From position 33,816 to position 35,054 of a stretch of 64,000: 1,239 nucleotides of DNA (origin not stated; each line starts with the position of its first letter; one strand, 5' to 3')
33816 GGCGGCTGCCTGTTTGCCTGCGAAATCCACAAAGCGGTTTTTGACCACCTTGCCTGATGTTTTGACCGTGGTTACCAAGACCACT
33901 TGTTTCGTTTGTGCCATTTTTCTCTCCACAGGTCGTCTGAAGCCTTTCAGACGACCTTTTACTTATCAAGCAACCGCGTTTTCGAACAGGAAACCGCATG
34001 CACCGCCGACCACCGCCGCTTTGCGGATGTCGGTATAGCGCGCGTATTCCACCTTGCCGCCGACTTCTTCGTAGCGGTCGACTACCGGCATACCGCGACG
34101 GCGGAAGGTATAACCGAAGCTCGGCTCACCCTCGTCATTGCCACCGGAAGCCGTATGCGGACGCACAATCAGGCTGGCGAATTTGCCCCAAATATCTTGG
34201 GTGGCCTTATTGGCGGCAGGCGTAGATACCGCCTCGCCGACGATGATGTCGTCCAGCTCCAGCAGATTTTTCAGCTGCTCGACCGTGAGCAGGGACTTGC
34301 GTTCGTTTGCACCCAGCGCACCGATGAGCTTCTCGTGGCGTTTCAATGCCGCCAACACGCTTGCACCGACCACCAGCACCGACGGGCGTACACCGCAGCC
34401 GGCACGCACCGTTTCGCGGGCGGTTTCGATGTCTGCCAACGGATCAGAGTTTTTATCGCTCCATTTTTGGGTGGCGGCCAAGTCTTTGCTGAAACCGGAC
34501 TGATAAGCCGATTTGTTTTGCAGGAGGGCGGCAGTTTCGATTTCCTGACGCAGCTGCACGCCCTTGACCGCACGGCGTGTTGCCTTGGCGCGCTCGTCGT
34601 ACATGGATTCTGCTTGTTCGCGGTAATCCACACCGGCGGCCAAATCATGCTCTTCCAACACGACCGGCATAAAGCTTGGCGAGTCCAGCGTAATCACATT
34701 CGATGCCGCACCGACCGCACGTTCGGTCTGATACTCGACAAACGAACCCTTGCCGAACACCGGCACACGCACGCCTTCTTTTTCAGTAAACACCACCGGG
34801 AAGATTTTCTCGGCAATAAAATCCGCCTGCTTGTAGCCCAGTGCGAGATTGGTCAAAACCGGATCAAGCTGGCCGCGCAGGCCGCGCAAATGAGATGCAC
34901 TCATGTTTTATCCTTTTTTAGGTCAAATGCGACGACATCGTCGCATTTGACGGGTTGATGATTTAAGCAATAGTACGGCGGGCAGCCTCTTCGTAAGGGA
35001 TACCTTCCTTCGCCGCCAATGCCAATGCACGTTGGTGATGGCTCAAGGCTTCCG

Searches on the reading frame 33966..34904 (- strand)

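Call 94: search_protein_families(library=pfam, proteins=[window:33966-34904:-], max_evalue=0.0001)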
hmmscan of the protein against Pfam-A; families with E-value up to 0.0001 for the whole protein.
window:33966-34904:- (312 aa): 1 family
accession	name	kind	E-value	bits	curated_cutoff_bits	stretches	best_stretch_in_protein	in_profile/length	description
PF03864.22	Phage_cap_E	-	6.5e-09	35.7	22.9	1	38-226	35-243/329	Phage major capsid protein E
